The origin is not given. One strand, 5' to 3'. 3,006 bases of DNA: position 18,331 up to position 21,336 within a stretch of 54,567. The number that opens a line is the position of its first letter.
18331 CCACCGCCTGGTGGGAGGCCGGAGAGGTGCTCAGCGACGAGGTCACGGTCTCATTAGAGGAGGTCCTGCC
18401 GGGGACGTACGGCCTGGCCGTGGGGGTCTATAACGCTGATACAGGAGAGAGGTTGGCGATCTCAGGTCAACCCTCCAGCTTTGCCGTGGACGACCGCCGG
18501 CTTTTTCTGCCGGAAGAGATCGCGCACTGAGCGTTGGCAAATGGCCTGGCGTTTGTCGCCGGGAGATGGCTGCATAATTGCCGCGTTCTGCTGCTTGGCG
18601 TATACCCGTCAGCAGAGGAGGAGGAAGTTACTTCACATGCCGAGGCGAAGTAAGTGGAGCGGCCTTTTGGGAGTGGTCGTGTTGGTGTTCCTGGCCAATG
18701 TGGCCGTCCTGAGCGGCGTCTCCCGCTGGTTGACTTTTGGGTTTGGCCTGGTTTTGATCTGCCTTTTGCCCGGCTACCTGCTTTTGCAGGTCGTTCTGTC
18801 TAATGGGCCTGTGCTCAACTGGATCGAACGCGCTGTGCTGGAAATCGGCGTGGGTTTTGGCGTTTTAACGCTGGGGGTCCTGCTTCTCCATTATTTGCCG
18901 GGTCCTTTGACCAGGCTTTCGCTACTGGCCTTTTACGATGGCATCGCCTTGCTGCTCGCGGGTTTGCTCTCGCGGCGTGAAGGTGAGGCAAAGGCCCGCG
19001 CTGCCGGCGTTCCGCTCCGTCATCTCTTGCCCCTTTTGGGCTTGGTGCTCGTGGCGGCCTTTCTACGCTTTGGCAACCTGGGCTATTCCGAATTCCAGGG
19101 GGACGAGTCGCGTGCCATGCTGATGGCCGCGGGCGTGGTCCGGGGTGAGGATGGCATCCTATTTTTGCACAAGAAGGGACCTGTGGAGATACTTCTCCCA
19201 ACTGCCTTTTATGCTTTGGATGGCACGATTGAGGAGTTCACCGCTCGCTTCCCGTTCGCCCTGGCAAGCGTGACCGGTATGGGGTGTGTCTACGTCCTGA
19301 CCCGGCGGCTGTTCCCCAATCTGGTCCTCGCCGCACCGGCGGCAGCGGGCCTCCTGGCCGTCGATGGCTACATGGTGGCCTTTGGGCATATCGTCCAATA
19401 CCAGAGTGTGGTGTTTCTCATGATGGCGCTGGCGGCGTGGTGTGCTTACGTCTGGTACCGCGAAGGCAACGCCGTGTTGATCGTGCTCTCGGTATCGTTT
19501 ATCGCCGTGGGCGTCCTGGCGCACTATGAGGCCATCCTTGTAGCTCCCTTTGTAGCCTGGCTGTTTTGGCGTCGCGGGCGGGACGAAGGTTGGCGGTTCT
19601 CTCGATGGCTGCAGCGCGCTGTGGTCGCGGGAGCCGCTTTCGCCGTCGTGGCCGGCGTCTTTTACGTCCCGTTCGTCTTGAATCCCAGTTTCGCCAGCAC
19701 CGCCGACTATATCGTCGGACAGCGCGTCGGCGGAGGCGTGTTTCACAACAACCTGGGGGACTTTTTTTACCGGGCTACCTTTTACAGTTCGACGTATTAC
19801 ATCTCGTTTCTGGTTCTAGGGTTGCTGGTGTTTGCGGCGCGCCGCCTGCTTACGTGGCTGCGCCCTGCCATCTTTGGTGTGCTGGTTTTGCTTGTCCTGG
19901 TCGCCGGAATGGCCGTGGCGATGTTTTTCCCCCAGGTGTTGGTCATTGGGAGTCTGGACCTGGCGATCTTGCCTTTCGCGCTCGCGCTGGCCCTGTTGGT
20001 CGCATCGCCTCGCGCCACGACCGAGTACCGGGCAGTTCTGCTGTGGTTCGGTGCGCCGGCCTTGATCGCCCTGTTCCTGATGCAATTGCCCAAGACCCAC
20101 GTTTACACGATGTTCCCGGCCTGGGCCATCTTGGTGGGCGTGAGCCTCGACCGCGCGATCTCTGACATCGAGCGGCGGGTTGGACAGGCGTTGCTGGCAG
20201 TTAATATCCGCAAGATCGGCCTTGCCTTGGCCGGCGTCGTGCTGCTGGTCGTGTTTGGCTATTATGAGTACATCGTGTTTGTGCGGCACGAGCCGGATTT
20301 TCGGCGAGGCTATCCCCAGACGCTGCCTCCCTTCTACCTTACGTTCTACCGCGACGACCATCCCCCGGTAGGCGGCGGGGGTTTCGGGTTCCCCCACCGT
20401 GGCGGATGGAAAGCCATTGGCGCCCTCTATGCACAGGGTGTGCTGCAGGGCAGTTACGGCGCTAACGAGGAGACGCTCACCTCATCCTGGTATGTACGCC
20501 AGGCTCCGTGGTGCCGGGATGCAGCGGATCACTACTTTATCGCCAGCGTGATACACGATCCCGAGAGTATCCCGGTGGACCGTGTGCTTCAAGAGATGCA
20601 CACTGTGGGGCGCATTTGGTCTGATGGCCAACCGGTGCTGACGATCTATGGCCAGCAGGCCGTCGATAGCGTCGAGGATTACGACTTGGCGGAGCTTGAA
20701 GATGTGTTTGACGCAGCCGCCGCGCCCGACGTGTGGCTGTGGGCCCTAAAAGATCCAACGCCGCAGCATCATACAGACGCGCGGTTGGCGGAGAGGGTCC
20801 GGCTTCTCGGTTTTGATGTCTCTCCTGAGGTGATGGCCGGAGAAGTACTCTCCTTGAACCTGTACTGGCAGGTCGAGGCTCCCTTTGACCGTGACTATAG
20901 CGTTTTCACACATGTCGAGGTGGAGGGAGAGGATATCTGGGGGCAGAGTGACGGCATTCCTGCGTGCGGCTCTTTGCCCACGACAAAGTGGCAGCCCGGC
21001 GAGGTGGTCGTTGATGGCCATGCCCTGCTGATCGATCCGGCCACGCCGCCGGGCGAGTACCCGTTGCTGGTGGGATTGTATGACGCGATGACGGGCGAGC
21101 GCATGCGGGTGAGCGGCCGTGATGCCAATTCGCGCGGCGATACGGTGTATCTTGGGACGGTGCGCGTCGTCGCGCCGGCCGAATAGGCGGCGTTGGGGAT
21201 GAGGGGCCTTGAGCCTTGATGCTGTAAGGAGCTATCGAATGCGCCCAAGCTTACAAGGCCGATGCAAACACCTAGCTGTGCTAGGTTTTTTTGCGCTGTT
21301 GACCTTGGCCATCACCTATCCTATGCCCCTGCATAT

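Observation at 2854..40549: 36-kb co-directional array of 13 GT-C-type membrane glycosyltransferase paralogues (14 GT-C modules), closed by a Wzy_C protein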

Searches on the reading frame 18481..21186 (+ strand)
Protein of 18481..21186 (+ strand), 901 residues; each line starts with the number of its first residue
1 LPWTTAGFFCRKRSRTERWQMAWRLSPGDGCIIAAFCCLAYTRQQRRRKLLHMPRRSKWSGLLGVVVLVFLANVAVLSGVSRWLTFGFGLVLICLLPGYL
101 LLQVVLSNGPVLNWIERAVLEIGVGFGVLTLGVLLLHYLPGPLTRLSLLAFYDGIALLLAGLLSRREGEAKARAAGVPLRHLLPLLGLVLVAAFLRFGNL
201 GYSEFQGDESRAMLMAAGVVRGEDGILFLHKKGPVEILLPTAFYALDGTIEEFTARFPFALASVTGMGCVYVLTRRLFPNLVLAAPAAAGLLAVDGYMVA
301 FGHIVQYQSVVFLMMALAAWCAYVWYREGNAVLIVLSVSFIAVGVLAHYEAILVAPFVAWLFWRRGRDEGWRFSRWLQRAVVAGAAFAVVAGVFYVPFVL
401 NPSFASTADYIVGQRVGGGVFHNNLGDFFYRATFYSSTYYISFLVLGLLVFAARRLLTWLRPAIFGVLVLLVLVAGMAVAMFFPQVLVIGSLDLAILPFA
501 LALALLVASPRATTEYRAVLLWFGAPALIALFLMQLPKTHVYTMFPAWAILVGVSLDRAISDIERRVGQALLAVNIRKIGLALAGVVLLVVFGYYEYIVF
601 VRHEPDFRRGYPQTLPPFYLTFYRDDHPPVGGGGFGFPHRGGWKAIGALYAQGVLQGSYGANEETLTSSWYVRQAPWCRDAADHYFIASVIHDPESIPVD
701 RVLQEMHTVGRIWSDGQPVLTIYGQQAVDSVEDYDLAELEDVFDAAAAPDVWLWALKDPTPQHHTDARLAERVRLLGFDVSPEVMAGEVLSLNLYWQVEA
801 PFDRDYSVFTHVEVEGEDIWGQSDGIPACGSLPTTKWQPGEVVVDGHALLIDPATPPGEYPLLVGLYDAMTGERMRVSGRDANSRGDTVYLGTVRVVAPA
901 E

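Call 4: search_protein_families(library=pfam, proteins=[window:18481-21186:+], max_evalue=0.01)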
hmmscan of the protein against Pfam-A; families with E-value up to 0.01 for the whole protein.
window:18481-21186:+ (901 aa): 1 family
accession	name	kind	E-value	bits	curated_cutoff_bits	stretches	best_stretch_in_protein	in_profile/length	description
PF13231.12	PMT_2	-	2.5e-10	41.3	26.1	1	232-388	2-155/160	Dolichyl-phosphate-mannose-protein mannosyltransferase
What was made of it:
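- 18637..21186 (+): Single GT-C ('D1'), with extra N-terminal TM helices and one CTD. PMT_2 41.3 bits (call 4).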

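Call 6: search_protein_families(library=ncbifam, proteins=[window:18481-21186:+], max_evalue=1)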
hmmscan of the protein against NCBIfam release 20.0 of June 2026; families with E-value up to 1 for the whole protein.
window:18481-21186:+ (901 aa): 0 families
